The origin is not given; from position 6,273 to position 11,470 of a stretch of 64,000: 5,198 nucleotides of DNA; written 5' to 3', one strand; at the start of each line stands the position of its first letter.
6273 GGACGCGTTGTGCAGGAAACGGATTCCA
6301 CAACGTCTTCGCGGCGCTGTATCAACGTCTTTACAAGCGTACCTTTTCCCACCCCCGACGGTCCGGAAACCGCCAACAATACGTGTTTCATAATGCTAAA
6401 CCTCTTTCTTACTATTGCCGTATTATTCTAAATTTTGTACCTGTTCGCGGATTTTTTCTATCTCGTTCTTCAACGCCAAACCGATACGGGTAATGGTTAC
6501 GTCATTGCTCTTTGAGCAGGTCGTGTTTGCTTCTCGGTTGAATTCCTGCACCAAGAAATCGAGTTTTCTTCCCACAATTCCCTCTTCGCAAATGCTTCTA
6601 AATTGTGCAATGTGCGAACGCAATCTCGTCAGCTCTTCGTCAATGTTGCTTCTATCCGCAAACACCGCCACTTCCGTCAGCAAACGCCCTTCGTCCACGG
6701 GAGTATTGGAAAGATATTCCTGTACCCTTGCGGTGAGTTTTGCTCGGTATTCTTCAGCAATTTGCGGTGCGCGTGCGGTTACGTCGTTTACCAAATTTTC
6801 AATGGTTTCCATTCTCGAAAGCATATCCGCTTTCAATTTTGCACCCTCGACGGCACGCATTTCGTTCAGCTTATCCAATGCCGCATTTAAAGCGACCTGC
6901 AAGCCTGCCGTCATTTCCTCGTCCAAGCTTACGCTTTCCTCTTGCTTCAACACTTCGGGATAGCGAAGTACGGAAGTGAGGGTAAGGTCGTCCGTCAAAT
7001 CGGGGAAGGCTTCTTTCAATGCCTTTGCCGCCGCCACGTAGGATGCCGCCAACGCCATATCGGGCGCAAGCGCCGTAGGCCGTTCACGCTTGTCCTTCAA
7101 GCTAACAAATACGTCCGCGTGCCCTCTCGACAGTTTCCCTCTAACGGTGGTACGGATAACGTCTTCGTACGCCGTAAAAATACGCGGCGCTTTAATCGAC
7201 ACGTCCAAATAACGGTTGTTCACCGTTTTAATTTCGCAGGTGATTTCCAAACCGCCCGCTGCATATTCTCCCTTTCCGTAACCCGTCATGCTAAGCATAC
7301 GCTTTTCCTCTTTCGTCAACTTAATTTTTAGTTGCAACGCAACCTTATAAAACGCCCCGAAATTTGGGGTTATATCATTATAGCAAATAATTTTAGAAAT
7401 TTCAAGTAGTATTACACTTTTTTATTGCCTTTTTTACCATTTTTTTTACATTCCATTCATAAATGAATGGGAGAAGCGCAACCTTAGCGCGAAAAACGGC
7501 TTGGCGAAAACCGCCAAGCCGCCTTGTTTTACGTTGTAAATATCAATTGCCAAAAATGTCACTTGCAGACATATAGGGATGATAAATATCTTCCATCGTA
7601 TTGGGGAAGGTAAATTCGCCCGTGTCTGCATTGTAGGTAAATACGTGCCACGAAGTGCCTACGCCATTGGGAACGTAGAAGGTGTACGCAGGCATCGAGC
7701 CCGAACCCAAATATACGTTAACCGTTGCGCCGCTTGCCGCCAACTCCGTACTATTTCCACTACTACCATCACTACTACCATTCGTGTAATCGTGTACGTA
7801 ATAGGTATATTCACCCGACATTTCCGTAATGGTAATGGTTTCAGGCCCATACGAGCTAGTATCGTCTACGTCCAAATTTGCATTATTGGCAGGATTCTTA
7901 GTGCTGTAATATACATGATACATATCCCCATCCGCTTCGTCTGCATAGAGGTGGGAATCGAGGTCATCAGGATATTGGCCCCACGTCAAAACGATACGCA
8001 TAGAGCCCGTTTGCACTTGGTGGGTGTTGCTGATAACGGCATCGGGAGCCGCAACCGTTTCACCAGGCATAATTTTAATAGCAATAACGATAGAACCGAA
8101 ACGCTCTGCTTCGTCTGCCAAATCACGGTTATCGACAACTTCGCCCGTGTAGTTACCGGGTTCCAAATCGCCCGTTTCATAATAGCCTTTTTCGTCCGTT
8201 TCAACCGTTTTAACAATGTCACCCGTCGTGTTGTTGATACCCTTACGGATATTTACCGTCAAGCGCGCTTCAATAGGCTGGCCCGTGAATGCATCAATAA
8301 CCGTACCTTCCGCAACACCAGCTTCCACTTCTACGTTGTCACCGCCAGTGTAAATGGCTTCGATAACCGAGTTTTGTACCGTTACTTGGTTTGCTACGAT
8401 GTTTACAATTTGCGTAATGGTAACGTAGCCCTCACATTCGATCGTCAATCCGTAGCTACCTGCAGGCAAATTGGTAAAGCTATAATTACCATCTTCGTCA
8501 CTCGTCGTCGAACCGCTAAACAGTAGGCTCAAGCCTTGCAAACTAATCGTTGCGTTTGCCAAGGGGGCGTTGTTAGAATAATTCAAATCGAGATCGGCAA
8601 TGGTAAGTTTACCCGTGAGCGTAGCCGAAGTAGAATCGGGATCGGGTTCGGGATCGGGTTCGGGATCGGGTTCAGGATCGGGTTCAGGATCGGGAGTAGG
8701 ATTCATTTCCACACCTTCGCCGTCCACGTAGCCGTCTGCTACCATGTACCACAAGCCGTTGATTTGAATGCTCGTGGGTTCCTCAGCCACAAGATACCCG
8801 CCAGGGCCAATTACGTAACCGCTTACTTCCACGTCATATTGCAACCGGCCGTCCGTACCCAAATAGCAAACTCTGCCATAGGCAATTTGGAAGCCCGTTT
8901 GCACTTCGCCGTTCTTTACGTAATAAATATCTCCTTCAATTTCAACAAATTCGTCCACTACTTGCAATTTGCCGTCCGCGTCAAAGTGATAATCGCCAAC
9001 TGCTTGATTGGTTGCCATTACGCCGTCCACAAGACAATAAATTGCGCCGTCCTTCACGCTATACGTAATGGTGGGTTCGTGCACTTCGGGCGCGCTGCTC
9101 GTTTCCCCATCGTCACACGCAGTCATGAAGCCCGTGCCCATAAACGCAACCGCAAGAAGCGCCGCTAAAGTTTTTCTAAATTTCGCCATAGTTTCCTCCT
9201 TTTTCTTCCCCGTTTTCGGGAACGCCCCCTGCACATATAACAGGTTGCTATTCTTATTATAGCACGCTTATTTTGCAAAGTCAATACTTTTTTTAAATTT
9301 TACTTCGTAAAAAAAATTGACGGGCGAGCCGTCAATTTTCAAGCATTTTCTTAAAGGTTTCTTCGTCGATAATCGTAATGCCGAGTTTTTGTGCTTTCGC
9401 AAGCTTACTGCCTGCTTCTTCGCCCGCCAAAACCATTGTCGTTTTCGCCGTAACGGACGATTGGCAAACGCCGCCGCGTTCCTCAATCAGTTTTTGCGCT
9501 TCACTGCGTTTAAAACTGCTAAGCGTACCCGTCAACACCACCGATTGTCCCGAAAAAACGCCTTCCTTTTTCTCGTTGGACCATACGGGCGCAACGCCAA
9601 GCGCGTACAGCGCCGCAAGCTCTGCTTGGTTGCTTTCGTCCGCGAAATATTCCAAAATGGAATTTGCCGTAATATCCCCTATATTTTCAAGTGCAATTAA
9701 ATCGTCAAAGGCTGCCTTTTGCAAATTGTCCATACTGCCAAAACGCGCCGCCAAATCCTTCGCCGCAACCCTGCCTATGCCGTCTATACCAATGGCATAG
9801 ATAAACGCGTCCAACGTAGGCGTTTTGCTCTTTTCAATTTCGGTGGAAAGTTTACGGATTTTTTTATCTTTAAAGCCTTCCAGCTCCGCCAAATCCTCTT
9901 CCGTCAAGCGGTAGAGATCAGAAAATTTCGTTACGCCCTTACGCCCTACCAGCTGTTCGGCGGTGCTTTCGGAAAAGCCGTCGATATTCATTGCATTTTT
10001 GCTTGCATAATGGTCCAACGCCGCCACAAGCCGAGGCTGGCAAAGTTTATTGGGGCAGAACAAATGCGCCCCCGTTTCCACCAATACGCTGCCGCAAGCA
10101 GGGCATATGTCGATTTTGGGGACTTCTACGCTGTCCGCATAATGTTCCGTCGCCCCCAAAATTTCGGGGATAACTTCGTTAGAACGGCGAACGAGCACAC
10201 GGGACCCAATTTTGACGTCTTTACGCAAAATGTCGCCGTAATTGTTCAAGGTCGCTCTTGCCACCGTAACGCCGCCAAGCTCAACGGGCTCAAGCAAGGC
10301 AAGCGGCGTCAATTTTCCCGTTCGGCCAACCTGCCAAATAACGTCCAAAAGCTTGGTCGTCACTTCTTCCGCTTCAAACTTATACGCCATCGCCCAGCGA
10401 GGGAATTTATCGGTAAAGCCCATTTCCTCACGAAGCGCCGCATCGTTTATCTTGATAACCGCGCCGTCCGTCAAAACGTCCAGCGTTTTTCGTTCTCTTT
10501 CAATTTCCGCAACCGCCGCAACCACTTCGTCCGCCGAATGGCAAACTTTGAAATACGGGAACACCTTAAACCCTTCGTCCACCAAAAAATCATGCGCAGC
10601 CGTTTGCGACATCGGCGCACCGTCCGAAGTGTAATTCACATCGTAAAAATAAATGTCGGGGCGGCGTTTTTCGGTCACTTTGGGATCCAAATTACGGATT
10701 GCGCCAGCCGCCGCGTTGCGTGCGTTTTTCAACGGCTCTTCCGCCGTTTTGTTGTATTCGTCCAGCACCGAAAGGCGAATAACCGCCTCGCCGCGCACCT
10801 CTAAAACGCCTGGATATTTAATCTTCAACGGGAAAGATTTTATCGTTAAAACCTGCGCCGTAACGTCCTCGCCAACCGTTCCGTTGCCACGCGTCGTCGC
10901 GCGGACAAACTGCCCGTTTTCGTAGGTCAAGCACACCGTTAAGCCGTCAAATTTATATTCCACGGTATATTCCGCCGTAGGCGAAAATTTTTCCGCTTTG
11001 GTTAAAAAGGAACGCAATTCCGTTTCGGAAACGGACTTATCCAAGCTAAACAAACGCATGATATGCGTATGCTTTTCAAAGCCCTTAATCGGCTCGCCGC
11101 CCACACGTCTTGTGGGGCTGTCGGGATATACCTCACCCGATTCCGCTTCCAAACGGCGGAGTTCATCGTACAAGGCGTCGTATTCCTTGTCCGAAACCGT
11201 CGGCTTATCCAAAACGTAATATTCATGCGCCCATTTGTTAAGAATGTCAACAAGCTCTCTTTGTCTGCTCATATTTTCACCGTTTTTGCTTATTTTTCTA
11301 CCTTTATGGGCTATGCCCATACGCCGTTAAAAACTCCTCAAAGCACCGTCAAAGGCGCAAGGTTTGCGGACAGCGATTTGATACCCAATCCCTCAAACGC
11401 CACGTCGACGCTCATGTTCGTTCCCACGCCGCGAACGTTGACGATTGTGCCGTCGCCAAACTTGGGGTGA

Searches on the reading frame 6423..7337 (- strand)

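Call 9: search_protein_families(library=pfam, proteins=[window:6423-7337:-], max_evalue=0.001)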
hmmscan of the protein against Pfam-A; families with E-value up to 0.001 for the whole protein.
window:6423-7337:- (304 aa): 2 families
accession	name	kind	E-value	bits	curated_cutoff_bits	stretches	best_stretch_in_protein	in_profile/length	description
PF03755.18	YicC-like_N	-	5.8e-44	150.6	25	1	14-169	1-155/156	Endoribonuclease YicC-like, N-terminal region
PF08340.16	YicC-like_C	-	8e-44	149.1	27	1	187-304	2-120/120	Endoribonuclease YicC-like, C-terminal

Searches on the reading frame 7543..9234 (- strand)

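Call 9: search_protein_families(library=pfam, proteins=[window:7543-9234:-], max_evalue=0.001)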
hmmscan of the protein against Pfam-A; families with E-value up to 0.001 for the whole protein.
window:7543-9234:- (563 aa): 7 families
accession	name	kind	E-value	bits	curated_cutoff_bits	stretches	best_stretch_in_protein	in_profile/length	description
PF13620.12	CarboxypepD_reg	-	5.6e-21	75.1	32.3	2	220-288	9-78/82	Carboxypeptidase regulatory-like domain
PF13715.12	CarbopepD_reg_2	-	1e-10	41.9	32.2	1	220-286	9-71/88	CarboxypepD_reg-like domain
PF17210.9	SdrD_B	-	1.2e-09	38.8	29.7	1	222-275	21-74/112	SdrD B-like domain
PF17802.7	SpaA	-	1.3e-09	38.6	23.1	1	219-282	10-77/91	Prealbumin-like fold domain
PF09430.16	EMC7_beta-sandw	-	3.2e-05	24.6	26.6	1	225-298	7-77/122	ER membrane protein complex subunit 7, beta-sandwich domain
PF05887.16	Trypan_PARP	-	7.5e-05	23.2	100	1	176-207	86-117/134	Procyclic acidic repetitive protein (PARP)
PF08308.17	PEGA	-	0.00019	21.7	20.8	1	253-286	29-62/71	PEGA domain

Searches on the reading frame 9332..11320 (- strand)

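Call 9: search_protein_families(library=pfam, proteins=[window:9332-11320:-], max_evalue=0.001)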
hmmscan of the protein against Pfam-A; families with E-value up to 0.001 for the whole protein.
window:9332-11320:- (662 aa): 9 families
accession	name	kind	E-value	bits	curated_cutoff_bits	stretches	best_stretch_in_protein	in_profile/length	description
PF01653.23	DNA_ligase_aden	-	3.3e-74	250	27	1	80-318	3-253/253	NAD-dependent DNA ligase adenylation domain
PF03120.22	DNA_ligase_OB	-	5e-28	97.2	32.9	1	321-393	1-73/79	NAD-dependent DNA ligase OB-fold domain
PF12826.13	HHH_2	-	5.8e-19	68.5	27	1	506-566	2-62/64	Helix-hairpin-helix motif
PF00533.33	BRCT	-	6.2e-15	55.6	21.3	1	585-657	2-75/78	BRCA1 C Terminus (BRCT) domain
PF14520.12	HHH_5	-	1.6e-10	41.7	27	1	508-558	3-54/57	Helix-hairpin-helix domain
PF12738.14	PTCB-BRCT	-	4.7e-07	30.1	22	1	603-651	11-59/63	twin BRCT domain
PF22745.1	Nlig-Ia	-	0.00023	22.2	27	1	34-67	20-53/92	DNA ligase-like, N-terminal NAD+-binding domain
PF00633.29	HHH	-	0.00058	20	24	0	530-558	2-30/30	Helix-hairpin-helix motif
PF03119.21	DNA_ligase_ZBD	-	0.0007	19.9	25.8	0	406-428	2-26/27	NAD-dependent DNA ligase C4 zinc finger domain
